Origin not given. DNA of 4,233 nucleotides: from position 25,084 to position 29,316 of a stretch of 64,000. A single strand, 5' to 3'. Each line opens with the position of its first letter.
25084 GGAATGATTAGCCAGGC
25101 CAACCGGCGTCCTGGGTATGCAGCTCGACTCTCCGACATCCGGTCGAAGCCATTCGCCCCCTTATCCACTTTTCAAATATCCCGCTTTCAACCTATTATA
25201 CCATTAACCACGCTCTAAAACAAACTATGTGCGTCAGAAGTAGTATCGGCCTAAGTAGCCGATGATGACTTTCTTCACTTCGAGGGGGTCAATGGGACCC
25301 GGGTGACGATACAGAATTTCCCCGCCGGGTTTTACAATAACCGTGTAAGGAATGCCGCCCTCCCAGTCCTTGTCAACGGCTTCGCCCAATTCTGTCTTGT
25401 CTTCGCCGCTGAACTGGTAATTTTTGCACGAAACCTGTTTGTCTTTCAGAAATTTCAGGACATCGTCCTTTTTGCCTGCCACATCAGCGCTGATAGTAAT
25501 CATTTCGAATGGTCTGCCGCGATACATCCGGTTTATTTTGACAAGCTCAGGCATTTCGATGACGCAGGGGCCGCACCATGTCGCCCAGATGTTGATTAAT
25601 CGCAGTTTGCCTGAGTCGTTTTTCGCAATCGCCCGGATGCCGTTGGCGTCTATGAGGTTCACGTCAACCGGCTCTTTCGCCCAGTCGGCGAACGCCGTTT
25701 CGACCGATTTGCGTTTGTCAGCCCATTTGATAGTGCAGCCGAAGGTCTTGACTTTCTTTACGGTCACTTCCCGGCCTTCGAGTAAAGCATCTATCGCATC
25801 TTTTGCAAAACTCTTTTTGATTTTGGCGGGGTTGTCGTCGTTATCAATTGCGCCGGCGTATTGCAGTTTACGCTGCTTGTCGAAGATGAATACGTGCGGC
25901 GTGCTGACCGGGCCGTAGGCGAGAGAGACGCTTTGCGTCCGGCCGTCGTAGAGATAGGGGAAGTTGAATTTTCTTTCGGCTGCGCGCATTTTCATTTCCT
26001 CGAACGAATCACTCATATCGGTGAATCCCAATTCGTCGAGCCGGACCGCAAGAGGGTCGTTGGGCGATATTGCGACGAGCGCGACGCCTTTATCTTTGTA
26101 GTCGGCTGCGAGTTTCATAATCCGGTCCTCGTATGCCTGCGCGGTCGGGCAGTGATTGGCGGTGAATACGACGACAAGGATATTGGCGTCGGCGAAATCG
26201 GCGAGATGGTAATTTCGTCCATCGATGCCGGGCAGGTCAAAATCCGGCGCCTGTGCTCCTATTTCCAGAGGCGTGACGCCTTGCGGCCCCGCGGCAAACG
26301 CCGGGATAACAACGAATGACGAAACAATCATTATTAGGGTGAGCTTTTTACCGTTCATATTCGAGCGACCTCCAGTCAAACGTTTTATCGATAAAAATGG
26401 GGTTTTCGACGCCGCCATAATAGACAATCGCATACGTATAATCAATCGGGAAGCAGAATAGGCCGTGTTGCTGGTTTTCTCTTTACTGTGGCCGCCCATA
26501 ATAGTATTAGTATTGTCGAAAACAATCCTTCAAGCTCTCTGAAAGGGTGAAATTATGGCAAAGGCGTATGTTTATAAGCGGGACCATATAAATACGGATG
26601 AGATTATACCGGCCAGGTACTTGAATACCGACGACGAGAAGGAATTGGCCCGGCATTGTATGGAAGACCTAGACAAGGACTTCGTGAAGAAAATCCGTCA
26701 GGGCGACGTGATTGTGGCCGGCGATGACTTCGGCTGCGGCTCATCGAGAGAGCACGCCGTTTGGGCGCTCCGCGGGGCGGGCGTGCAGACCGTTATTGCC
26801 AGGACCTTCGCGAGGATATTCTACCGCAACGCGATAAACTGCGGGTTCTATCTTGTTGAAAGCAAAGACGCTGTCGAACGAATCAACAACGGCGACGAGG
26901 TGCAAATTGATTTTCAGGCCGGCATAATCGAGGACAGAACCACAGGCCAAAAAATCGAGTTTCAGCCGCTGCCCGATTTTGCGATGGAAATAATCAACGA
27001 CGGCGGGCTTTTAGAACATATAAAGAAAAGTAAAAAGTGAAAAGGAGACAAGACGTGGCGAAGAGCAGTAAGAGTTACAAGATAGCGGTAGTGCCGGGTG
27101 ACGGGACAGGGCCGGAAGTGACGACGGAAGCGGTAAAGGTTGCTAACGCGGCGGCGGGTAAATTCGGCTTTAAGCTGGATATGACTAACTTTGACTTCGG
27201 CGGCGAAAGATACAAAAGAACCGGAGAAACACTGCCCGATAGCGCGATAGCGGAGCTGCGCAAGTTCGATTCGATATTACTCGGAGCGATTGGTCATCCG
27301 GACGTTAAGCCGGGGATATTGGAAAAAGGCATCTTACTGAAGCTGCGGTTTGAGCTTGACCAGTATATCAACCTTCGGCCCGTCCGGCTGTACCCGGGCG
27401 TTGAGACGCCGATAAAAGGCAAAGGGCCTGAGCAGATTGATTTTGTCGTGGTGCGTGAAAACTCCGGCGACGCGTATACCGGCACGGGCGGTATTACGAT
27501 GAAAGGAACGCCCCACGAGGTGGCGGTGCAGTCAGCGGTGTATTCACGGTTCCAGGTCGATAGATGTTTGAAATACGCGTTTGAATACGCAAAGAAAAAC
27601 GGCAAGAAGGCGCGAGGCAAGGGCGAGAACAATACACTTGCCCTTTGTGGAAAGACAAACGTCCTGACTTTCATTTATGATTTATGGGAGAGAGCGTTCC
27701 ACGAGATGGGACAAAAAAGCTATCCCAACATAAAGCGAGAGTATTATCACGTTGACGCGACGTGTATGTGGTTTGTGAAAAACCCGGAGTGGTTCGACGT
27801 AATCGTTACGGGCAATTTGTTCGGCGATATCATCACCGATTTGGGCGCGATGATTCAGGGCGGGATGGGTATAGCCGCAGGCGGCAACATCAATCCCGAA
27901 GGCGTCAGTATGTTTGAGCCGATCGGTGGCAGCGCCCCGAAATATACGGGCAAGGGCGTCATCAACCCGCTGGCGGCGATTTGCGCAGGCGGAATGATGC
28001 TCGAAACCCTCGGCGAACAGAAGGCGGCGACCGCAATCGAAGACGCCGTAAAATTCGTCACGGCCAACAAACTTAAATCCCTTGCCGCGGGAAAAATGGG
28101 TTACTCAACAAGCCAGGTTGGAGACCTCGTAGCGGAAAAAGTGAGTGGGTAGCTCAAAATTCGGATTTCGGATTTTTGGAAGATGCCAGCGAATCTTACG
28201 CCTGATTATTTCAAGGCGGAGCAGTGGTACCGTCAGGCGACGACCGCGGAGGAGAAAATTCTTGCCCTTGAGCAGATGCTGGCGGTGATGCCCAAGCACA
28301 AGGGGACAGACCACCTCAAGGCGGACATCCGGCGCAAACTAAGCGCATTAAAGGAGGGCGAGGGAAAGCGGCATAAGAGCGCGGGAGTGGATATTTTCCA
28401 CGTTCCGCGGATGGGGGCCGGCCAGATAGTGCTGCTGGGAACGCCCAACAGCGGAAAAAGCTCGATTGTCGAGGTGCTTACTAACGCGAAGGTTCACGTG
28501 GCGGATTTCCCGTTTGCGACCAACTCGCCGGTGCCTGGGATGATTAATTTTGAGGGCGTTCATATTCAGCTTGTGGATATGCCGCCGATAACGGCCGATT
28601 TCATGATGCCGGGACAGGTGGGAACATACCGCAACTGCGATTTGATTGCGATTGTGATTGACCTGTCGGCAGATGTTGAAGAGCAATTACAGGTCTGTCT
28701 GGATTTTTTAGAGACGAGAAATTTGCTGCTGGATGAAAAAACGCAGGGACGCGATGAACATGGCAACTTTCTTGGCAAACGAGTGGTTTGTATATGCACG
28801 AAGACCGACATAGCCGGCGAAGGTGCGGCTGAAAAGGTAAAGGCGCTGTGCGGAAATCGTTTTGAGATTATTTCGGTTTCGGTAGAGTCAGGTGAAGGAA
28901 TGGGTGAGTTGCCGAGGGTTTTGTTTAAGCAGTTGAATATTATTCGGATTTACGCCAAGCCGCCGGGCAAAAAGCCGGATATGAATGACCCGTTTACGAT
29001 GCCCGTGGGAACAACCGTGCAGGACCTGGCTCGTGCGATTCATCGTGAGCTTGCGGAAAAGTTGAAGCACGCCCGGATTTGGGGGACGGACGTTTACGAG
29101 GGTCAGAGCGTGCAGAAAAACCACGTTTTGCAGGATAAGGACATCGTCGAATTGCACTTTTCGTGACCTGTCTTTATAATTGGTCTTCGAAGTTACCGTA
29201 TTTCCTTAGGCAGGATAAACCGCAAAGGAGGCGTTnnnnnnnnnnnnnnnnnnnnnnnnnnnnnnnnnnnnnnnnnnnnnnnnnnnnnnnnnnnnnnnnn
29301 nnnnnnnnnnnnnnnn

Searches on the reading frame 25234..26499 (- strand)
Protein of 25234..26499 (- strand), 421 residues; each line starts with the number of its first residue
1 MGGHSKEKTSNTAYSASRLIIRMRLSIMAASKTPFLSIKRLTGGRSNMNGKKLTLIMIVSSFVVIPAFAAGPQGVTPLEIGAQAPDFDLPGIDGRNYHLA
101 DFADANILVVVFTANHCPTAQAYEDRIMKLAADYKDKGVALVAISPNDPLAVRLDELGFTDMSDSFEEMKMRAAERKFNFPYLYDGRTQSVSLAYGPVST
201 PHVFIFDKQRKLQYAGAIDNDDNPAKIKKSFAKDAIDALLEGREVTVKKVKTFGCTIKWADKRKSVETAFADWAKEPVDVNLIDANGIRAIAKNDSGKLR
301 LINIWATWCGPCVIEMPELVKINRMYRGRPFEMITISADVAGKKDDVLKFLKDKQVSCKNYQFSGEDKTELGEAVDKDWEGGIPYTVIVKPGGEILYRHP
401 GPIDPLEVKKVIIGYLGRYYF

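Call 78: search_protein_families(library=pfam, proteins=[window:25234-26499:-], max_evalue=0.00001)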
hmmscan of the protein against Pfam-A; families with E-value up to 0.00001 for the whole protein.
window:25234-26499:- (421 aa): 6 families
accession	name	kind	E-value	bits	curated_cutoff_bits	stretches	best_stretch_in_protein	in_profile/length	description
PF08534.16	Redoxin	-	2.3e-28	99.3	26.6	2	81-222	3-138/148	Redoxin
PF00578.27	AhpC-TSA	-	3.2e-27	95.4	26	2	80-214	1-123/124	AhpC/TSA family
PF13905.12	Thioredoxin_8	-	6.2e-16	59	27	1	297-395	1-94/94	Thioredoxin-like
PF20029.6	DUF6436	-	2.7e-09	37.3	27.3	1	105-256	20-130/133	Domain of unknown function (DUF6436)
PF00085.26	Thioredoxin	-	2e-08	34.6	23.5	0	296-339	17-59/103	Thioredoxin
PF13098.12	Thioredoxin_2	-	1.6e-06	28.9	27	0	107-221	7-98/104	Thioredoxin-like domain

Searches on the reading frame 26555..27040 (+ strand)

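Call 78: search_protein_families(library=pfam, proteins=[window:26555-27040:+], max_evalue=0.00001)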
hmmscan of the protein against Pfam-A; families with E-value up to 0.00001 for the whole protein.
window:26555-27040:+ (161 aa): 2 families
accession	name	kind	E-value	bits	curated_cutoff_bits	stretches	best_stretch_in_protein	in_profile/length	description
PF00694.25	Aconitase_C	-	2.6e-18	67.1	22.8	1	40-98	64-123/131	Aconitase C-terminal domain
PF06434.19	Aconitase_2_N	-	4.5e-06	26.9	27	0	11-152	9-166/204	Aconitate hydratase 2 N-terminus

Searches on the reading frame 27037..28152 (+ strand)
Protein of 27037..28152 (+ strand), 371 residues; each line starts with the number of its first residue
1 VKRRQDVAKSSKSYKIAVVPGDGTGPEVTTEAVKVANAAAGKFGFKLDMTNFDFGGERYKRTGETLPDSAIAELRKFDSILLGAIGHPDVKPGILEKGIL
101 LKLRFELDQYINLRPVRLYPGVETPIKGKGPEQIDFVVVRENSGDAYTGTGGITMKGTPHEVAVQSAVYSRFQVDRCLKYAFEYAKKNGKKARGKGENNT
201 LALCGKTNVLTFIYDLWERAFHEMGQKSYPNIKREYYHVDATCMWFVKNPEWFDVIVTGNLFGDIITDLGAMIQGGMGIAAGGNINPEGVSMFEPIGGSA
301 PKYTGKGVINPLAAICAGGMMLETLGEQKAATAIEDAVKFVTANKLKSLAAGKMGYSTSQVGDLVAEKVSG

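Call 78: search_protein_families(library=pfam, proteins=[window:27037-28152:+], max_evalue=0.00001)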
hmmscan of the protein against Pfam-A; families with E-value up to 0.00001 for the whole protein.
window:27037-28152:+ (371 aa): 1 family
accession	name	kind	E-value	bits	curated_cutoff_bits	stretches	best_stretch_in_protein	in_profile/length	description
PF00180.25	Iso_dh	-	3.7e-89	299.8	27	1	15-365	1-348/348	Isocitrate/isopropylmalate dehydrogenase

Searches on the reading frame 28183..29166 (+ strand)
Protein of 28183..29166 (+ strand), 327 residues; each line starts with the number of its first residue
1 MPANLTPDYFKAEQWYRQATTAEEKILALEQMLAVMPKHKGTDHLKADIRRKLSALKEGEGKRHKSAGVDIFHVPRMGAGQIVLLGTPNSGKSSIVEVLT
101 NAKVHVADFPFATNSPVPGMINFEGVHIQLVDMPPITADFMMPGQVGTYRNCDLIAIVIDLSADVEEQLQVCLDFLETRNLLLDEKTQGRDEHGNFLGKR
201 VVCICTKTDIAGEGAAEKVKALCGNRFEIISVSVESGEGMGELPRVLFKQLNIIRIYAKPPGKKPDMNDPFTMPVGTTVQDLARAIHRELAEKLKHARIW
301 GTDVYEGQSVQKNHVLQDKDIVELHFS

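Call 79: search_protein_families(library=pfam, proteins=[window:28183-29166:+], max_evalue=0.00001)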
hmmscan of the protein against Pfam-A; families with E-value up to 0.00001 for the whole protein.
window:28183-29166:+ (327 aa): 3 families
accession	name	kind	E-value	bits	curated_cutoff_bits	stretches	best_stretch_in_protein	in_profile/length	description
PF01926.29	MMR_HSR1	-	2.1e-17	63.7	21.9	1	81-177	1-101/113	50S ribosome-binding GTPase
PF02824.27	TGS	-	3.3e-16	59.5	22.2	1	254-324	1-58/60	TGS domain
PF02421.24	FeoB_N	-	1.3e-09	38.2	27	1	81-175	2-101/156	Ferrous iron transport protein B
